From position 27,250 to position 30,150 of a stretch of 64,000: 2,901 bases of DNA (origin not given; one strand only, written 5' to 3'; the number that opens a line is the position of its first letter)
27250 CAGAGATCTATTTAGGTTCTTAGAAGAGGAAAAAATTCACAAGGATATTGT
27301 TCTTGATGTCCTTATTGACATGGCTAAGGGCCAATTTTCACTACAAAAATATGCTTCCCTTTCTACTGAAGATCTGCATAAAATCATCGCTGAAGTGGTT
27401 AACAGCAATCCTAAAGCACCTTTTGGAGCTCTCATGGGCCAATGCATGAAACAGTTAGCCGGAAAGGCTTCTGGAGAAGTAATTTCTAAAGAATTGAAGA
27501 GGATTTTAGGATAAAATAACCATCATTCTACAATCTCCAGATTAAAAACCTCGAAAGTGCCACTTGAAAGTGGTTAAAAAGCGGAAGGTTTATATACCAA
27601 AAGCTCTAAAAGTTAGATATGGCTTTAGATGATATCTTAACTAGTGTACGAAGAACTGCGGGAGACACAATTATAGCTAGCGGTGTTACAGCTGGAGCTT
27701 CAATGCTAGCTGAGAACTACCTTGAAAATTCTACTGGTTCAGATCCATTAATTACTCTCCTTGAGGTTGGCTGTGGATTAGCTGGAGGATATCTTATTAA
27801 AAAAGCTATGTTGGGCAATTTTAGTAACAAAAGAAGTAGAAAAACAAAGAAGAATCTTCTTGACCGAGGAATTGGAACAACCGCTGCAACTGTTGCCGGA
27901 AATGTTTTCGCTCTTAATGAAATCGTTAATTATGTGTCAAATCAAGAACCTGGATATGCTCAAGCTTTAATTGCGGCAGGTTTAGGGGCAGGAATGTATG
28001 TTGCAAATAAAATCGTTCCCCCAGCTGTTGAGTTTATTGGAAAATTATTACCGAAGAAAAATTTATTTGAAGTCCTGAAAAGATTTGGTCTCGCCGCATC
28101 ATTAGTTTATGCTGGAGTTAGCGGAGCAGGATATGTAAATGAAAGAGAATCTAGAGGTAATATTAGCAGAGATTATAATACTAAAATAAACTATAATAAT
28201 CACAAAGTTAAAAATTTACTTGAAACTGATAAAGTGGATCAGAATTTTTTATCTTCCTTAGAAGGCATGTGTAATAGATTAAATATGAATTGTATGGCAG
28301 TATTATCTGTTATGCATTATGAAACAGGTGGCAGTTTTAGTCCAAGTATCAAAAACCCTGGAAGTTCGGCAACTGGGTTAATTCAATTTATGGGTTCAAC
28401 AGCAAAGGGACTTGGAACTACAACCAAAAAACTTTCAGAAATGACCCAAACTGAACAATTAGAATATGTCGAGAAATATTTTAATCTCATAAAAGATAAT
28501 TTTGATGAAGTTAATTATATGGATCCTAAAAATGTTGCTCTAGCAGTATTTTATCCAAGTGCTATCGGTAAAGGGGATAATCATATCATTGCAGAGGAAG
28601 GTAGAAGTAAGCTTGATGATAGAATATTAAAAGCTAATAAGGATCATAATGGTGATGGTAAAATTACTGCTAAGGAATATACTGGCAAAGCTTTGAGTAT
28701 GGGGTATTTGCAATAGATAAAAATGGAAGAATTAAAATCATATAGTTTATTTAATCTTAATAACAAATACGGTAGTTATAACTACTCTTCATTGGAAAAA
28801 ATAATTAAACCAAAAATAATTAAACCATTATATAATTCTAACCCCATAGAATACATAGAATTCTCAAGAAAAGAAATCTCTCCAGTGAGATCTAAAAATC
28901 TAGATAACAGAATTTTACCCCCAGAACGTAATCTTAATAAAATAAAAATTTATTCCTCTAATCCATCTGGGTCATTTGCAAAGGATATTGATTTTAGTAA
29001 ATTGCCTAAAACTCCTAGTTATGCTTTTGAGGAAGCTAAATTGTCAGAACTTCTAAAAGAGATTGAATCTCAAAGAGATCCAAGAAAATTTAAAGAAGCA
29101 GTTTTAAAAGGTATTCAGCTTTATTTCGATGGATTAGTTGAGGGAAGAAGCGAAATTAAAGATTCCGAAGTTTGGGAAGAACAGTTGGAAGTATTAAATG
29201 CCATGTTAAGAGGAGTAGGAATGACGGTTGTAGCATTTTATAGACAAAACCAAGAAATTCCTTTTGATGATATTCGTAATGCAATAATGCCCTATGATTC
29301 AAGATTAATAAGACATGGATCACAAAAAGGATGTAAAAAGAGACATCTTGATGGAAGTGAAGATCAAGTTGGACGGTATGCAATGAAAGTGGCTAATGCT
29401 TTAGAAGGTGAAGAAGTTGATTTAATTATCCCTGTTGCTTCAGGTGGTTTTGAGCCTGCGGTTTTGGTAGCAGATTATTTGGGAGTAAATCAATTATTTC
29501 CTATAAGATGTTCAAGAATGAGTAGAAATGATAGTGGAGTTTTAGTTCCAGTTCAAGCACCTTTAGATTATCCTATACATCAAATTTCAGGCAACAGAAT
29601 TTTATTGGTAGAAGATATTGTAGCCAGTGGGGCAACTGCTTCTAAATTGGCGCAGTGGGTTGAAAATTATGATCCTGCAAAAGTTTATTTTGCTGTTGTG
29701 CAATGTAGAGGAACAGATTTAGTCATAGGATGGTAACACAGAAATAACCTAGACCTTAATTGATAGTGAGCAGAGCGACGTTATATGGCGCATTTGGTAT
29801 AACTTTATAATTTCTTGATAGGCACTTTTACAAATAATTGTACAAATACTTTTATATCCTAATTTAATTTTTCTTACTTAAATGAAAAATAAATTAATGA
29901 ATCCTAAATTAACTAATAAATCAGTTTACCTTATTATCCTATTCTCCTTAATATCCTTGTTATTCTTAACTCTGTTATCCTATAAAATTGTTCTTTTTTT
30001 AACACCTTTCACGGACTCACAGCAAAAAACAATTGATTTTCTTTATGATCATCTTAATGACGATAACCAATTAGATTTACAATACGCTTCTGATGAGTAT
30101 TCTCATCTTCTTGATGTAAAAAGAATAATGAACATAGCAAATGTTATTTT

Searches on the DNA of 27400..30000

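Call 44: search_rna_families(source=window, start=27400, end=30000, threshold=evalue, max_evalue=1)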
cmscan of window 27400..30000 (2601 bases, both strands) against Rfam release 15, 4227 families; matches with E-value up to 1: 0.
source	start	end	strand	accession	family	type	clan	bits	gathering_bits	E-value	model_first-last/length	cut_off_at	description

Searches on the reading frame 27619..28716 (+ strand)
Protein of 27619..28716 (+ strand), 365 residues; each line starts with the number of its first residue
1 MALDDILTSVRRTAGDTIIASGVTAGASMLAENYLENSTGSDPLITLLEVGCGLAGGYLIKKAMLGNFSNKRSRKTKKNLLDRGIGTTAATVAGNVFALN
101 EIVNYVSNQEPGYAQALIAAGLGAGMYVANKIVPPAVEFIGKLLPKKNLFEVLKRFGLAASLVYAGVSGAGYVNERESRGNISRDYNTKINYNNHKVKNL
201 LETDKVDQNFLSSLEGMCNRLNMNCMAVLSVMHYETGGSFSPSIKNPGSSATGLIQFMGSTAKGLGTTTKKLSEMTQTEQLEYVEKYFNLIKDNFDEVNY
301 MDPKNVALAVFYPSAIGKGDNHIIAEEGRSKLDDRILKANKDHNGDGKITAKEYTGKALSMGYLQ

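Call 3: search_protein_families(library=pfam, proteins=[window:27619-28716:+], max_evalue=1)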
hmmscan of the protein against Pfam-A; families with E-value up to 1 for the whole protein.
window:27619-28716:+ (365 aa): 5 families
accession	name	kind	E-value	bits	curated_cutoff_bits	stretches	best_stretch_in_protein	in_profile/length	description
PF18013.6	Phage_lysozyme2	-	0.0014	19.3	28.2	1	227-290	22-88/140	Phage tail lysozyme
PF01464.25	SLT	-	0.008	16.2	21.3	1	239-274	26-61/117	Transglycosylase SLT domain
PF02674.22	Colicin_V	-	0.046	14.1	29.3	0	32-98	46-111/144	Colicin V production protein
PF13202.12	EF-hand_5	-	0.073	13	25.9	1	342-354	9-21/25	EF hand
PF18686.6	DUF5636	-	0.15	12.6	25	1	267-308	136-176/193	Family of unknown function (DUF5636)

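Call 4: search_protein_families(library=ncbifam, proteins=[window:27619-28716:+], max_evalue=0.1)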
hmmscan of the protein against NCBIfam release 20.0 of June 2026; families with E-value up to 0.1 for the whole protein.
window:27619-28716:+ (365 aa): 0 families

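Call 6: find_homologous_proteins(query=window:27619-28716:+)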
Query window:27619-28716:+ (365 aa): 230 proteins with E <= 0.001 among 8000 candidates; the best 120 are listed.
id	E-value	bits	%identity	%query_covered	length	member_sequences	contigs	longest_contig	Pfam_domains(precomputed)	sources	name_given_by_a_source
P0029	2.3e-235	798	100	100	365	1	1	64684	-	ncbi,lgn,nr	ncbi:MAG: hypothetical protein Q8Q01_00135 [archaeon]|nr:hypothetical protein [archaeon]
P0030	8.4e-214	727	92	100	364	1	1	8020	-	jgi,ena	-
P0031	2.2e-163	562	70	100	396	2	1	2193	-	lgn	-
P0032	9.3e-162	556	70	100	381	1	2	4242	-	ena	-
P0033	3.2e-161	555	69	100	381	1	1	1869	-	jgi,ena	-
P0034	3.2e-86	308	78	49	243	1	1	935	-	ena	-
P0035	2.0e-47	181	53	50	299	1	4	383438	-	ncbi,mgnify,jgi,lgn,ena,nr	ncbi:hypothetical protein HN587_02645 [Candidatus Woesearchaeota archaeon]|mgnify:CR=1 FL=1|jgi:hypo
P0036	5.0e-46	176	51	48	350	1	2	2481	-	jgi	-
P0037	2.1e-44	171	52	50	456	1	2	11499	-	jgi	jgi:hypothetical protein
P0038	6.9e-42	162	49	53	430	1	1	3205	-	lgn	-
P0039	7.4e-32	129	42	42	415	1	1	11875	-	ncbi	-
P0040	3.4e-28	117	44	44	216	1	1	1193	-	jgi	jgi:hypothetical protein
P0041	3.6e-27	114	46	41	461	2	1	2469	PF22759.2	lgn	-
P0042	1.6e-26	112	42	47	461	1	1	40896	-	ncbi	ncbi:MAG: SGNH/GDSL hydrolase family protein [Candidatus Woesearchaeota archaeon]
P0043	2.4e-26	111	46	41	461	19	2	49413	PF22759.2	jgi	jgi:hypothetical protein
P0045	3.6e-26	111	44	39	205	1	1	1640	PF01464.26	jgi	jgi:hypothetical protein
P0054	2.3e-24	105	44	40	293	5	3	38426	PF01464.26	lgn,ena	-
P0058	4.4e-24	104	41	48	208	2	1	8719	PF01464.26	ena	-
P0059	9.8e-24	103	42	44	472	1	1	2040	PF01471.24,PF01464.26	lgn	-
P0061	1.3e-23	102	44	40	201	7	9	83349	PF01464.26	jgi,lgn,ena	jgi:hypothetical protein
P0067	5.3e-23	100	41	42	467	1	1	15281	PF22759.2,PF01464.26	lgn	-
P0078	4.6e-22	97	42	44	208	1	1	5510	PF01464.26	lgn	-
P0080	9.6e-22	96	41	44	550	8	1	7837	PF01464.26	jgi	-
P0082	1.4e-21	96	38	42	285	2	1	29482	PF01464.26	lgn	-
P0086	2.0e-21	95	43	39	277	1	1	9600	PF01464.26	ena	-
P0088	2.6e-21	95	42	43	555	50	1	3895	PF01464.26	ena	-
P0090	4.2e-21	94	42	42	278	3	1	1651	PF01464.26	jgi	jgi:hypothetical protein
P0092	6.2e-21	93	38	44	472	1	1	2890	PF03411.19,PF01471.24,PF01464.26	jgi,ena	-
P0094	8.1e-21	93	38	41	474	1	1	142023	PF03411.19,PF01471.24,PF01464.26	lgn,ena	-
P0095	9.8e-21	93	41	33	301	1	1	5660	PF01464.26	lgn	-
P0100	1.9e-20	92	42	41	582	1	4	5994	PF01464.26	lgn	-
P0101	2.0e-20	92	38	45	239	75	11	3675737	PF01464.26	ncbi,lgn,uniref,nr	ncbi:transglycosylase SLT domain-containing protein [Vibrio harveyi]|uniref:transglycosylase SLT dom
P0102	2.1e-20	92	41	44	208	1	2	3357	PF01464.26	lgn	-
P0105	2.7e-20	91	38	43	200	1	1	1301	PF01464.26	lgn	-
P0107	2.8e-20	91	37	50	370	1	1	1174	PF01464.26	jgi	jgi:RHS repeat-associated protein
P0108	3.4e-20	91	41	41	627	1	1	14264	PF01464.26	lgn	-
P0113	5.1e-20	90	43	41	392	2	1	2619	PF01471.24,PF01464.26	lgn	-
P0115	5.3e-20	90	37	48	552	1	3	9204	PF01551.30,PF01476.27,PF23473.2,PF01464.26,PF23577.2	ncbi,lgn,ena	-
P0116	6.4e-20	90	40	41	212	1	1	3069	PF01464.26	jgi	-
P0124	1.9e-19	88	41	45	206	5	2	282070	PF01464.26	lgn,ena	-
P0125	2.0e-19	88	39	43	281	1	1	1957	PF01464.26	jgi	-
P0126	2.6e-19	88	42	41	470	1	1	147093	PF22759.2,PF01464.26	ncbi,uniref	ncbi:baseplate hub protein [Advenella sp. RU8]|uniref:baseplate hub protein n=1 Tax=Advenella sp. RU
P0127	2.6e-19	88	40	46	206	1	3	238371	PF01464.26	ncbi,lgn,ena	-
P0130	3.1e-19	88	41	42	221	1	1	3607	PF01464.26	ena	-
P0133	5.2e-19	87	37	45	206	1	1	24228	PF01464.26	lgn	-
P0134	5.5e-19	87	47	32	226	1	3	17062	PF01464.26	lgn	-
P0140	1.2e-18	86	46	33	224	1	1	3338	PF01464.26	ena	-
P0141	1.3e-18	86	41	41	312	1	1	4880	PF18013.7,PF01464.26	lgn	-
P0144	1.6e-18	85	38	46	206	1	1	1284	PF01464.26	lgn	-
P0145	1.6e-18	85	38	46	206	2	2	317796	PF01464.26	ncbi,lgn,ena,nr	ncbi:MAG TPA: lytic transglycosylase [Alcaligenes faecalis]|nr:transglycosylase SLT domain-containin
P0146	1.7e-18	85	40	41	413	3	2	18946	PF03411.19,PF01471.24,PF01464.26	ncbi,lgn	-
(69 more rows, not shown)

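Call 14: search_protein_families(library=phrogs, proteins=[window:27619-28716:+], max_evalue=0.01)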
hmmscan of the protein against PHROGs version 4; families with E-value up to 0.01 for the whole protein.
window:27619-28716:+ (365 aa): 8 families
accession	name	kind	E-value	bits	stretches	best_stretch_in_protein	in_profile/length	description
phrog_4928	-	unknown function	2.9e-32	113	1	191-358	608-773/834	-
phrog_196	-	tail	9.2e-27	94.8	1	203-353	376-519/536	baseplate hub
phrog_13530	-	unknown function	7.9e-20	71.6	1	205-356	602-752/997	-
phrog_21656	-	other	1.4e-17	64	1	207-355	839-967/1022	peptidase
phrog_11561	-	unknown function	4.8e-08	32.8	1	227-340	339-452/853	-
phrog_3201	-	tail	4.4e-05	22.2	1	228-264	2039-2073/2408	tail fiber protein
phrog_8949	-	unknown function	0.0017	18.9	1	227-270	355-396/557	-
phrog_4067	-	other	0.0055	16.1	1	219-265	679-723/980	transglycosylase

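Call 15: search_protein_families(library=padloc, proteins=[window:27619-28716:+], max_evalue=0.1)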
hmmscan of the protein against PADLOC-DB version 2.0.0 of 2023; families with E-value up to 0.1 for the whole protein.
window:27619-28716:+ (365 aa): 0 families

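Call 20: find_encoding_contigs(protein=P0030, flank=6000, max_places=2)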
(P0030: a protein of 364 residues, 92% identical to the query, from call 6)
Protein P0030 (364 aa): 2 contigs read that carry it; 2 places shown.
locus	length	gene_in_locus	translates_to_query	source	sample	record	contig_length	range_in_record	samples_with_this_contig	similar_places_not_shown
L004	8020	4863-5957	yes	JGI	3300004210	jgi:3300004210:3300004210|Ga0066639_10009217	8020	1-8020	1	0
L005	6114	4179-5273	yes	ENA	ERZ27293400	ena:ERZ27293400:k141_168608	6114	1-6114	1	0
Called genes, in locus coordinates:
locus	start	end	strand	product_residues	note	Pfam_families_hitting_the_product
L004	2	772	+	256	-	?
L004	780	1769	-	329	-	-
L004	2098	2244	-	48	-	-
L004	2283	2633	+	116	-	-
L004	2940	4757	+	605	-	PF02934:GatB_N, PF02938:GAD, PF02637:GatB_Yqey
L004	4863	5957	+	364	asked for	-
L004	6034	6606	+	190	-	PF07314:Lit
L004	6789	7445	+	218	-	PF00121:TIM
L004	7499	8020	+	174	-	?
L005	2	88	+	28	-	?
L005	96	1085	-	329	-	-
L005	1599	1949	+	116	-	-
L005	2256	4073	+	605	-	PF02934:GatB_N, PF02938:GAD, PF02637:GatB_Yqey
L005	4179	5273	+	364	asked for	-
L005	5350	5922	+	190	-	PF07314:Lit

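Call 21: find_encoding_contigs(protein=P0035, flank=6000, max_places=1)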
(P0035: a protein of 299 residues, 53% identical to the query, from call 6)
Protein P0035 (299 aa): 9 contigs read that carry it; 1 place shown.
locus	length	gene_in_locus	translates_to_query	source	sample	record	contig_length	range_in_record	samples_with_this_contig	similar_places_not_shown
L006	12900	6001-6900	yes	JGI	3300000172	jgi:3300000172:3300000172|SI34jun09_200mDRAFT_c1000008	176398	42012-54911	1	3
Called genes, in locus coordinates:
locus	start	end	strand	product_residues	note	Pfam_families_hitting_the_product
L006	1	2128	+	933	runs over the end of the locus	PF00005:ABC_tran (faint), PF01583:APS_kinase (faint), PF02463:SMC_N (faint), PF03193:RsgA_GTPase (faint), PF13173:AAA_14 (faint), PF13191:AAA_16 (faint), PF17760:UvrA_inter, PF17755:UvrA_DNA-bind, +5 more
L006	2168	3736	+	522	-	PF01541:GIY-YIG, PF27096:UvrC_M, PF02151:UVR (weak), PF22920:UvrC_RNaseH, PF08459:UvrC_RNaseH_dom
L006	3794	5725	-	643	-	PF00270:DEAD (faint), PF04851:ResIII, PF17757:UvrB_inter, PF27431:UvrB_3rd, PF00271:Helicase_C, PF12344:UvrB, PF02151:UVR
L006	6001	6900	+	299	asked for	-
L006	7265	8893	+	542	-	PF00270:DEAD, PF04851:ResIII, PF00271:Helicase_C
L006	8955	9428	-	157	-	-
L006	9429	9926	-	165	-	-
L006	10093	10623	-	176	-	-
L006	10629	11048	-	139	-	-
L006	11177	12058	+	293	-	-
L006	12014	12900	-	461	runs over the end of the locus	-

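Call 28: find_encoding_contigs(protein=P0032, flank=4000, max_places=3)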
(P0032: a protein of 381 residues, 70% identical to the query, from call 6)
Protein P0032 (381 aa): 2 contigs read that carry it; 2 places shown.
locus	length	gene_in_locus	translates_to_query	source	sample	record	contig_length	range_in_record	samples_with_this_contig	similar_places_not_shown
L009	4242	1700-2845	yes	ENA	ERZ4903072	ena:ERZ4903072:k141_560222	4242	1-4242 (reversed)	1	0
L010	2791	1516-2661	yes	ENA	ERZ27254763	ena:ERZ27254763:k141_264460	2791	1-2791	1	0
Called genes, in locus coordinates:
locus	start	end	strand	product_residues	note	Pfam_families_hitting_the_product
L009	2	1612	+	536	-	?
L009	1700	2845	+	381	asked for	-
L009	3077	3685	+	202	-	PF07314:Lit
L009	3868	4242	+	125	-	?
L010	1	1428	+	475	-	?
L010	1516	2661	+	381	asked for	-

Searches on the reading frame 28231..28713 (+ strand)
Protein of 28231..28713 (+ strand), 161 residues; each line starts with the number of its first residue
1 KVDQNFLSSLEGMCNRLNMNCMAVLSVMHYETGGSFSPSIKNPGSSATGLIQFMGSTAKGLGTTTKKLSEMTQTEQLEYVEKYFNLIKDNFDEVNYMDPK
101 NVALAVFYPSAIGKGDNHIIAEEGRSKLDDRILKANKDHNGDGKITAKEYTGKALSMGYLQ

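Call 13: search_solved_structures(query=window:28231-28713:+, max_evalue=10, show_alignments=3)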
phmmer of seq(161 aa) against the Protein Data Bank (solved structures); distinct sequences matched with E-value up to 10: 9.
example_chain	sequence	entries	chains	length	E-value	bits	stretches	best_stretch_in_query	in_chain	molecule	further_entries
9udh_A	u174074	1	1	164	8.4e-31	110.3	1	1-139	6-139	lytic transglycosidase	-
9k2v_E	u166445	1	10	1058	2e-06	31.2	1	6-85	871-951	Internal protein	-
2jnx_A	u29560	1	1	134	0.056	16.8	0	124-151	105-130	Calcium binding protein 2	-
3nxa_A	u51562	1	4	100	0.084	16.2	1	95-150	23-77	Protein S100-A16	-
2l50_A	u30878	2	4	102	0.085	16.2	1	95-150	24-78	Protein S100-A16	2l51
2i18_A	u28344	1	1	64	0.16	15.4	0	122-151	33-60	Calcium-binding protein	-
9v0o_B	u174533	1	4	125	0.29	14.5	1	52-124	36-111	nanobody Tnb494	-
1jfj_A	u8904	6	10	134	0.53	13.6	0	122-151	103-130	CALCIUM-BINDING PROTEIN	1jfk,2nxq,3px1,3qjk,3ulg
2m7n_A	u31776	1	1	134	0.64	13.4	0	122-151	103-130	Calcium-binding protein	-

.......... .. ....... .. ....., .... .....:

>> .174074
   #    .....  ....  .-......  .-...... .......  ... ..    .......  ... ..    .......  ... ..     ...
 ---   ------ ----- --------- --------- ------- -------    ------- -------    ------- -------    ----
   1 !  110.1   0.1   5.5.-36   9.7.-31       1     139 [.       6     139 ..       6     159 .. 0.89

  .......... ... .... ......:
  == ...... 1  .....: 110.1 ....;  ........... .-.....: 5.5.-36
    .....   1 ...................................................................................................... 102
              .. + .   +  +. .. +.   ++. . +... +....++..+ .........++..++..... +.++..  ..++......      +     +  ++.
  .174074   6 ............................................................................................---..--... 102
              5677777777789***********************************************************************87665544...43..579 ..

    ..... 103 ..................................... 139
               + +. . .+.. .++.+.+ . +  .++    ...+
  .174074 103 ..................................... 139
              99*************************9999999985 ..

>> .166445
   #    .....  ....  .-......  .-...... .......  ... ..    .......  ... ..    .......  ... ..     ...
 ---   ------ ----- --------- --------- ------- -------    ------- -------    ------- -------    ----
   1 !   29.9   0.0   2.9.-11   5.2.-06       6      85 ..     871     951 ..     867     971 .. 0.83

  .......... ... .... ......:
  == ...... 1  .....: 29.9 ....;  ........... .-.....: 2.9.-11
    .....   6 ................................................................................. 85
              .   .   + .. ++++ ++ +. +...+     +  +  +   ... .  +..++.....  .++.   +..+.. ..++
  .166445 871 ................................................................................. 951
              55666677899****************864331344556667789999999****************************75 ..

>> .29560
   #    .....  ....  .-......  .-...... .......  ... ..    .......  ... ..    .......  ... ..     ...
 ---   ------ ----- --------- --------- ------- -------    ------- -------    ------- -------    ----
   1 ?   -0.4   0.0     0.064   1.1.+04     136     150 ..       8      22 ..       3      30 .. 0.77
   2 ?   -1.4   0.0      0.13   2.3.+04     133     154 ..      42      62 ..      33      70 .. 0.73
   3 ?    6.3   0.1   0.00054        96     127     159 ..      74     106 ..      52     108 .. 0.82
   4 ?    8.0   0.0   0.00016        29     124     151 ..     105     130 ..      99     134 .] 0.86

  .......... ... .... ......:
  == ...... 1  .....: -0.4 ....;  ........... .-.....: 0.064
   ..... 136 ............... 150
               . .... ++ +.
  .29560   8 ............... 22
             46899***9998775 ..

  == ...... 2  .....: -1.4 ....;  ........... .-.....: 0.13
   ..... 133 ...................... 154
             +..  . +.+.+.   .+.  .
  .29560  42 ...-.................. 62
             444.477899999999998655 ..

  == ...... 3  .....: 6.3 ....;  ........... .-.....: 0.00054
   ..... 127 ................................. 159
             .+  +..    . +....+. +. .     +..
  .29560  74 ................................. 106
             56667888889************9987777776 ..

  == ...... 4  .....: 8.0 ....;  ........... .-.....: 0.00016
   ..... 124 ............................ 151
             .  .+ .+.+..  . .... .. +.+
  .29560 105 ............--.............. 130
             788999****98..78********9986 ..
